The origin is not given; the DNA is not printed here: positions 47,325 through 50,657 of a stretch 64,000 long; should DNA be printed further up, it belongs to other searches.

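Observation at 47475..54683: Tandem paralogous giant beta-helix proteins: possible unclassified CAZyme family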

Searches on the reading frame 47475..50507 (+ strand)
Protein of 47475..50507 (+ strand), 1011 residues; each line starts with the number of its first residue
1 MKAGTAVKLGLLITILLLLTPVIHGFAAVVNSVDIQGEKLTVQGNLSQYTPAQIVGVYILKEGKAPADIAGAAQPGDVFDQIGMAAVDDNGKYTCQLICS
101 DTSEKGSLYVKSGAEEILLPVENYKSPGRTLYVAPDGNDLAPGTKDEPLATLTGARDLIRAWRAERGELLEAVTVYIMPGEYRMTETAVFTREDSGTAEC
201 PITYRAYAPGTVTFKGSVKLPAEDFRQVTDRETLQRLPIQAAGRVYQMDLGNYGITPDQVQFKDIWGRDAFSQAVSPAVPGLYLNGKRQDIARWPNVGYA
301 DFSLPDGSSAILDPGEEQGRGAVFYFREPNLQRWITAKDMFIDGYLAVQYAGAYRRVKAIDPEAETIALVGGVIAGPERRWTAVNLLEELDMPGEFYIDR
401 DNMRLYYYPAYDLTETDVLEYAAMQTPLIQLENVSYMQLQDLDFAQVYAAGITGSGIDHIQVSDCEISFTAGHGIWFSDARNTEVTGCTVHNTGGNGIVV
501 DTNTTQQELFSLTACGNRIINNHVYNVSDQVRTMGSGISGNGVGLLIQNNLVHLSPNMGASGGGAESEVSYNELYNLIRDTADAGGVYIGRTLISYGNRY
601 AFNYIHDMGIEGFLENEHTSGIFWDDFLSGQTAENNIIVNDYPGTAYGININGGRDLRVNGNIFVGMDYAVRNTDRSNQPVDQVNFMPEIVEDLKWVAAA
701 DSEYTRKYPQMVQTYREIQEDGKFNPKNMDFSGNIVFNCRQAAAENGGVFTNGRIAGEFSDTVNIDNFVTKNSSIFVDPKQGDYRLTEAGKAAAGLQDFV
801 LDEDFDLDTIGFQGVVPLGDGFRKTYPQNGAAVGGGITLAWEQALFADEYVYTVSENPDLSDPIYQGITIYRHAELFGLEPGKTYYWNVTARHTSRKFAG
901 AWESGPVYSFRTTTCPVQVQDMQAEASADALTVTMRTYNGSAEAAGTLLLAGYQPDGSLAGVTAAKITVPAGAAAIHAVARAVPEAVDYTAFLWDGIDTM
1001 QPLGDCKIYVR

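Call 4: search_protein_families(library=pfam, proteins=[window:47475-50507:+], max_evalue=0.01)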
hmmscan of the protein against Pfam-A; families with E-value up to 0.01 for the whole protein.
window:47475-50507:+ (1011 aa): 4 families
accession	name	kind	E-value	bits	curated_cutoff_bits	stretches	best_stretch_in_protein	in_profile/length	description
PF13229.12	Beta_helix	-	1.1e-08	35.3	25.9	1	428-569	25-153/158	Right handed beta helix region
PF05048.19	NosD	-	0.0012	18.7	23.6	1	426-549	16-135/212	Periplasmic copper-binding protein (NosD)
PF16656.11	Pur_ac_phosph_N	-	0.0028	18.6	30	1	869-912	58-93/93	Purple acid Phosphatase, N-terminal domain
PF21231.2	GH141_M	-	0.0093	16.3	27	0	383-409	129-155/156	GH141 insertion domain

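Call 5: search_solved_structures(query=window:47475-50507:+, max_evalue=1, show_alignments=2)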
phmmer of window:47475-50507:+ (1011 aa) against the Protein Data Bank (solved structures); distinct sequences matched with E-value up to 1: 3.
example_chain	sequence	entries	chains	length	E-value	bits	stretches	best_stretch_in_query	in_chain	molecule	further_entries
5mqp_A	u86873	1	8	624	2.4e-12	48.8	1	130-220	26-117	Glycoside hydrolase BT_1002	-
9rx2_A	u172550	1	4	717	2.6e-10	42.1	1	141-256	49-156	Parallel beta-helix repeat protein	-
5olq_A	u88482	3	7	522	0.023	15.8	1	128-200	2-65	Rhamnogalacturonan lyase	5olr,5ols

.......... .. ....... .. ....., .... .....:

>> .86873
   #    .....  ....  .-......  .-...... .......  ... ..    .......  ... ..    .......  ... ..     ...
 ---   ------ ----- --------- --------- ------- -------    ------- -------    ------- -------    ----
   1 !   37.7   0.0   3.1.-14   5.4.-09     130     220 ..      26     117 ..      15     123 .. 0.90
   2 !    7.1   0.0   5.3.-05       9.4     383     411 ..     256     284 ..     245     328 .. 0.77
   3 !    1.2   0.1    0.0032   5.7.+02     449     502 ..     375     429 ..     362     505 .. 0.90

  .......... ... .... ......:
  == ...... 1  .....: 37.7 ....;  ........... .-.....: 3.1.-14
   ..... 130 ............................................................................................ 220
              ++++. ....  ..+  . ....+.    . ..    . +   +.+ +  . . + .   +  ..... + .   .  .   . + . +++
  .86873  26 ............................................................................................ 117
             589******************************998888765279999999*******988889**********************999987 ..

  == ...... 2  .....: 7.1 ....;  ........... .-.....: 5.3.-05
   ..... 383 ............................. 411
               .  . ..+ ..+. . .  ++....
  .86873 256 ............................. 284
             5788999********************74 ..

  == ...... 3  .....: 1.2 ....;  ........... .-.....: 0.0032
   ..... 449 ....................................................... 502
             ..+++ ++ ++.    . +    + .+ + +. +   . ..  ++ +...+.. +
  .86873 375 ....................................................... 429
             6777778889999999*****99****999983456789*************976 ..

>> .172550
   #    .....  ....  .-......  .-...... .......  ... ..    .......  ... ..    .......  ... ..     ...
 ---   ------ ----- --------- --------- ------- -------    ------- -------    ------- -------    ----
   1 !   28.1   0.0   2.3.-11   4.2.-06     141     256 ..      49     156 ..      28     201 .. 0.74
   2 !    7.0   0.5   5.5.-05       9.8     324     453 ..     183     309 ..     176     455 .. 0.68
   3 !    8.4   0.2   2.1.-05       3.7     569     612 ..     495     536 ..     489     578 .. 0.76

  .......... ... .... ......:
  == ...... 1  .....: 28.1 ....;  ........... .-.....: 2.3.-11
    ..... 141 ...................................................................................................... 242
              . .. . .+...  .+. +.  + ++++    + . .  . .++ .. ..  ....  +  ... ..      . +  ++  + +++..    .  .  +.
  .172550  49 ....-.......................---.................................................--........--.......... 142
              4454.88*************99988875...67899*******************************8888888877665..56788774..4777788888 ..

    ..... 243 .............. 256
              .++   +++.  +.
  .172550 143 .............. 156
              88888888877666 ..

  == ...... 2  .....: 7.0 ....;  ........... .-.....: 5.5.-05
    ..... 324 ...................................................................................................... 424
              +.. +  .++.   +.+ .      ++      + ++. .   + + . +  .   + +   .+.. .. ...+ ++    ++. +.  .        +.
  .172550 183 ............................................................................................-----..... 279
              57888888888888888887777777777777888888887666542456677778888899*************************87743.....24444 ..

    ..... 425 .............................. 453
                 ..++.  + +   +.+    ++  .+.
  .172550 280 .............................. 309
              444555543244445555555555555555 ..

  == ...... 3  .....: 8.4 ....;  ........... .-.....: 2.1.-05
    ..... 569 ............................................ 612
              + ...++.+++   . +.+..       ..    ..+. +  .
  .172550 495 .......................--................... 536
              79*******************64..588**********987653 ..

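Call 7: search_protein_families(library=ncbifam, proteins=[window:47475-50507:+], max_evalue=0.01)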
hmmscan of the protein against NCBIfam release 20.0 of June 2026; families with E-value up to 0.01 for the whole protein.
window:47475-50507:+ (1011 aa): 0 families

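Call 10: find_homologous_proteins(query=window:47475-50507:+, max_evalue=0.00001)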
Query window:47475-50507:+ (1011 aa): 92 proteins with E <= 0.00001 among 8000 candidates.
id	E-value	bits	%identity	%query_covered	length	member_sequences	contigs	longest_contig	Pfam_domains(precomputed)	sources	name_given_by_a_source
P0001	0.0e+0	2329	100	100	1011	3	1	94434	PF13229.13,PF22842.4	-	-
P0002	0.0e+0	1090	52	99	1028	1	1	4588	PF13229.13,PF22842.4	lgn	-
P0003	6.7e-273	926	45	99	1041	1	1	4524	PF13229.13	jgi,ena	-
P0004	1.5e-256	872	43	99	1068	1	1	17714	PF13229.13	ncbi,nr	ncbi:MAG: right-handed parallel beta-helix repeat-containing protein [Clostridia bacterium]|nr:right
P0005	1.0e-255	869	43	99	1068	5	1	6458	PF13229.13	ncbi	-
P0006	3.0e-210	719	39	97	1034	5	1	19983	PF13229.13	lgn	-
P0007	3.4e-209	715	39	97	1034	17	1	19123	PF13229.13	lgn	-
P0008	4.2e-209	715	39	97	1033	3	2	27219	PF13229.13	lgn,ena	-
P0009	6.2e-145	503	38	79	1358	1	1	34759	PF13229.13,PF25275.2,PF07833.17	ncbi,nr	ncbi:MAG: stalk domain-containing protein [Clostridia bacterium]|nr:stalk domain-containing protein 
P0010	2.2e-142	494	35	89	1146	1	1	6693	PF13229.13,PF05048.20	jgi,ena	-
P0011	1.2e-99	353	29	93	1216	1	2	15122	PF13229.13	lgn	-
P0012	3.5e-97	345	32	78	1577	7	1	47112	PF13229.13,PF25275.2,PF07833.17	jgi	-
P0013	2.8e-92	328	28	86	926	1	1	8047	PF13229.13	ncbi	-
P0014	6.0e-91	324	29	79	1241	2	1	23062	PF13229.13,PF22842.4,PF05048.20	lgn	-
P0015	1.1e-80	290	29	78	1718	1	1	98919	PF22842.4,PF13472.13,PF00657.29,PF07833.17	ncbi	-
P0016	1.4e-78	283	32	60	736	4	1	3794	PF13229.13,PF22842.4,PF05048.20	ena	-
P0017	1.3e-75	273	29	69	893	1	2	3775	PF13229.13,PF13287.13,PF08305.18,PF13290.14,PF22842.4,PF03174.20,PF05048.20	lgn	-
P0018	9.5e-75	270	29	70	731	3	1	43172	PF13229.13,PF22842.4,PF05048.20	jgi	-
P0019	1.0e-74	270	30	68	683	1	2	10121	PF13229.13,PF22842.4,PF05048.20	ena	-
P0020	6.5e-73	264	32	62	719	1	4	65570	PF13229.13,PF22842.4,PF05048.20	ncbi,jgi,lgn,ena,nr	ncbi:MAG TPA: right-handed parallel beta-helix repeat-containing protein [Candidatus Hydrogenedentes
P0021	9.6e-73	264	29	69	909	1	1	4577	PF13229.13,PF13287.13,PF08305.18,PF13290.14,PF22842.4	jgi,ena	-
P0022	1.1e-72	263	32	55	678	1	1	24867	PF13229.13,PF22842.4,PF05048.20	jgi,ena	jgi:hypothetical protein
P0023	1.1e-72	263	29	69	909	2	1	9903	PF13229.13,PF13287.13,PF08305.18,PF13290.14,PF22842.4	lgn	-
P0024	1.2e-72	263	29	69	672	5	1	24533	PF13229.13,PF22842.4,PF05048.20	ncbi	-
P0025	1.7e-72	263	28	77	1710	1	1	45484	PF13229.13,PF22842.4,PF13472.13,PF00657.29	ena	-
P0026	2.5e-71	259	30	77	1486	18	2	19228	PF13229.13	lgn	-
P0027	7.2e-71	258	33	65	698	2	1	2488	PF13229.13,PF21231.3,PF22842.4,PF05048.20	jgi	-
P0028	1.8e-70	256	31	61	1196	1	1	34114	PF13229.13,PF13385.14,PF22842.4,PF02210.32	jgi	jgi:hypothetical protein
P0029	5.1e-70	255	27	78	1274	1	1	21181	PF13229.13,PF22842.4,PF07833.17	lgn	-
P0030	5.4e-68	248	28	64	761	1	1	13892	PF13229.13,PF22842.4,PF05048.20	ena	-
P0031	6.1e-68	248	29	58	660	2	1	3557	PF13229.13,PF05048.20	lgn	-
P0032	4.1e-67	245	31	62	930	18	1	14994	PF13229.13,PF22842.4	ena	-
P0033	2.3e-66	243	27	78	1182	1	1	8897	PF13229.13,PF07833.17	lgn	-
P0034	2.4e-66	243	29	68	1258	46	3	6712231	PF13229.13,PF26182.1,PF22925.4,PF06439.19,PF19763.7,PF22842.4,PF02368.25,PF23486.2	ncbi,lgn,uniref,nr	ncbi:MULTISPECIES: Ig-like domain-containing protein [Paenibacillus]|uniref:Ig-like domain-containin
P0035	2.6e-66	242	30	62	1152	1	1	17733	PF13229.13,PF13385.14,PF22842.4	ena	-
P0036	2.9e-66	242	30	64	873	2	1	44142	PF14559.13,PF13229.13,PF13424.13,PF13432.13,PF22842.4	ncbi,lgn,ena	-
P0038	2.0e-65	239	28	71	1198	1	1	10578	PF09976.16,PF13229.13,PF13385.14,PF22842.4,PF05048.20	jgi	jgi:hypothetical protein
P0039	3.6e-65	239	31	68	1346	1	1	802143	PF13229.13,PF26182.1,PF22842.4,PF02368.25,PF26918.1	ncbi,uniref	ncbi:Ig-like domain-containing protein [Microbacterium sp. NPDC058342]|uniref:Ig-like domain-contain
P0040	1.0e-64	237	29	69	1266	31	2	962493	PF13229.13,PF26182.1,PF19763.7,PF22842.4,PF02368.25,PF26918.1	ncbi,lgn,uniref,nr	ncbi:Ig-like domain-containing protein [Paenibacillus phocaensis]|uniref:Ig-like domain-containing p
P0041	2.9e-64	236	30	66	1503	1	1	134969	PF13229.13,PF26182.1,PF06439.19,PF19763.7,PF22842.4,PF02368.25,PF26918.1,PF19077.7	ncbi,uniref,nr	ncbi:Ig-like domain-containing protein [Paenibacillus sp. KQZ6P-2]|uniref:Ig-like domain-containing 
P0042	1.5e-63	233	30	65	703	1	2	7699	PF13229.13,PF21231.3,PF05048.20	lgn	-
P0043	2.2e-63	233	31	69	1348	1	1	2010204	PF13229.13,PF26182.1,PF07523.19,PF22842.4,PF02368.25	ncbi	ncbi:Ig-like domain-containing protein [Microbacterium sp. NPDC055903]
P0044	7.7e-63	231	28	66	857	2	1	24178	PF13229.13,PF13287.13,PF08305.18,PF13290.14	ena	-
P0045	9.1e-63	231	29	63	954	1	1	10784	PF13229.13,PF22842.4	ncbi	-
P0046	1.5e-62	230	28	76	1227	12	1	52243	PF13229.13,PF06439.19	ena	-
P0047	2.7e-62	229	31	68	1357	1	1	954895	PF13229.13,PF26182.1,PF22842.4,PF02368.25,PF26918.1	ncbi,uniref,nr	ncbi:Ig-like domain-containing protein [Microbacterium paraoxydans]|uniref:Ig-like domain-containing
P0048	4.8e-62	228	30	68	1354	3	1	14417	PF13229.13,PF26182.1,PF22842.4,PF02368.25,PF26918.1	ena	-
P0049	5.0e-62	228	29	67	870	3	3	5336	PF13229.13,PF22842.4,PF07833.17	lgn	-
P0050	5.3e-62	228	27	77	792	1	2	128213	PF13229.13,PF22842.4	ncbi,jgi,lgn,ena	-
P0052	3.3e-61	226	29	68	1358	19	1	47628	PF13229.13,PF26182.1,PF06439.19,PF07523.19,PF22842.4,PF02368.25,PF26918.1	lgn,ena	-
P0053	1.1e-60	224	29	66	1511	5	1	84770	PF13229.13,PF26182.1,PF06439.19,PF19763.7,PF22842.4,PF02368.25,PF26918.1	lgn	-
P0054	8.1e-60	221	28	66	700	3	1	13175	PF13229.13,PF22842.4,PF05048.20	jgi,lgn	jgi:hypothetical protein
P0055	2.2e-59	219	30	68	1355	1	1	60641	PF13229.13,PF26182.1,PF06439.19,PF22842.4,PF02368.25,PF26918.1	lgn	-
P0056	2.5e-59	219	29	64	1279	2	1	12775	PF13229.13,PF02018.24,PF22842.4,PF05048.20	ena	-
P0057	4.0e-57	212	28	72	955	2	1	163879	PF13229.13,PF06439.19,PF22842.4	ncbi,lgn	-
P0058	9.9e-57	211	30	58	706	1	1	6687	PF13229.13,PF22842.4,PF05048.20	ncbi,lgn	-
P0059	2.5e-55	206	29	67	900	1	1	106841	PF13229.13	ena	-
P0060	5.3e-55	205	27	66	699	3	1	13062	PF13229.13,PF22842.4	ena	-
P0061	1.4e-54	204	29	60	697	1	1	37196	PF13229.13,PF22842.4,PF05048.20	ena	-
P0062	3.4e-54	202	29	60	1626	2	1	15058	PF07081.19,PF13229.13,PF00041.28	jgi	-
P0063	3.0e-53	199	29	61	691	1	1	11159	PF13229.13,PF05048.20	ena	-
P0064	5.2e-53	198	27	68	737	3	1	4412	PF13229.13,PF22842.4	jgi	-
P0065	1.6e-52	197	30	54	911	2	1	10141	PF13229.13,PF22842.4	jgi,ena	-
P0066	4.3e-51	192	28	65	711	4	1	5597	PF13229.13,PF22842.4,PF05048.20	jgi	jgi:Right handed beta helix region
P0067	1.7e-49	187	26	65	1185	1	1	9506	PF13229.13,PF00251.27,PF13385.14,PF22842.4,PF05048.20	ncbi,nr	ncbi:MAG: right-handed parallel beta-helix repeat-containing protein, partial [Planctomycetes bacter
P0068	1.8e-49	187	28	67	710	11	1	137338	PF13229.13,PF22842.4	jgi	-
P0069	9.6e-49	184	30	54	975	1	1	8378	PF13229.13,PF22842.4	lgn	-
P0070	2.4e-47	180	28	65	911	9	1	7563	PF13229.13,PF21231.3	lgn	-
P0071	5.1e-46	175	25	67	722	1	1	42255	PF13229.13,PF22842.4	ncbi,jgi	-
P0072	8.1e-46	175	25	66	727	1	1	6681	PF13229.13,PF22842.4,PF05048.20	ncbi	-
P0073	5.5e-39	152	26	68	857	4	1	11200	PF13229.13,PF23197.2,PF22842.4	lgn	-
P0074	2.7e-38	150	23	66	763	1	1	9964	PF13229.13,PF22842.4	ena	-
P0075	6.9e-38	148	26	59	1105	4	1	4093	PF14559.13,PF13229.13,PF13385.14,PF13176.13,PF22842.4,PF13428.13,PF13181.13,PF07719.24,PF05048.20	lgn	-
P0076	8.5e-38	148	26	70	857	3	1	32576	PF13229.13,PF23197.2,PF22842.4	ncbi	-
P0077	1.5e-36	144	27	57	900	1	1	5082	PF13229.13,PF21231.3,PF14508.13,PF05048.20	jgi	-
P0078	1.0e-34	138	28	58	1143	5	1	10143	PF13229.13,PF21231.3,PF22842.4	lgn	-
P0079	1.0e-34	138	25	64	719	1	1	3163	PF13229.13,PF22842.4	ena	-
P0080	9.6e-32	128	25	58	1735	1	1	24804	PF13229.13,PF13385.14,PF25852.1,PF02012.27,PF15902.13,PF13088.13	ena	-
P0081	2.7e-31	126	27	50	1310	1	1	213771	PF13229.13,PF26182.1,PF06439.19,PF13385.14,PF19763.7,PF02368.25,PF26918.1,PF22888.2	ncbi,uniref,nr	ncbi:Ig-like domain-containing protein [Paenibacillus antri]|uniref:Ig-like domain-containing protei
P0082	1.1e-28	118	27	52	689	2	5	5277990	PF13229.13,PF22842.4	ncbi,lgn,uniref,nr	ncbi:right-handed parallel beta-helix repeat-containing protein [Anaeromyxobacter sp. Fw109-5]|unire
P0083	3.5e-27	113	24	78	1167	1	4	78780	PF13229.13,PF22842.4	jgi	-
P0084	1.1e-22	98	27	53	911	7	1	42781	PF13229.13,PF22842.4,PF00395.26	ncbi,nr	ncbi:MAG: S-layer homology domain-containing protein [Clostridia bacterium]|nr:S-layer homology doma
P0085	1.2e-21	95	25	53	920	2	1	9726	PF13229.13,PF22842.4,PF05048.20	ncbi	-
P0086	2.0e-19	87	28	53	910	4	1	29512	PF13229.13,PF21231.3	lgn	-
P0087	6.5e-19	86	24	65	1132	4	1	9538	PF13229.13,PF26549.1,PF00930.28,PF21231.3,PF26550.2,PF22842.4,PF07676.19,PF05048.20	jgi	-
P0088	1.9e-18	84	27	53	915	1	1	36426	PF13229.13,PF21231.3,PF17161.11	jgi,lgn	jgi:hypothetical protein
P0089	6.6e-15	72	39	16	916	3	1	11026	PF13229.13,PF21231.3,PF05048.20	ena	-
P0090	3.7e-14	70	24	67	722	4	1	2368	PF13229.13,PF21231.3,PF05048.20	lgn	-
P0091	1.5e-6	45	42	9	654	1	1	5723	PF13229.13,PF21231.3,PF22842.4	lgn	-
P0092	5.7e-6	43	23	56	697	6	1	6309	PF13229.13,PF21231.3,PF17161.11,PF05048.20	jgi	jgi:hypothetical protein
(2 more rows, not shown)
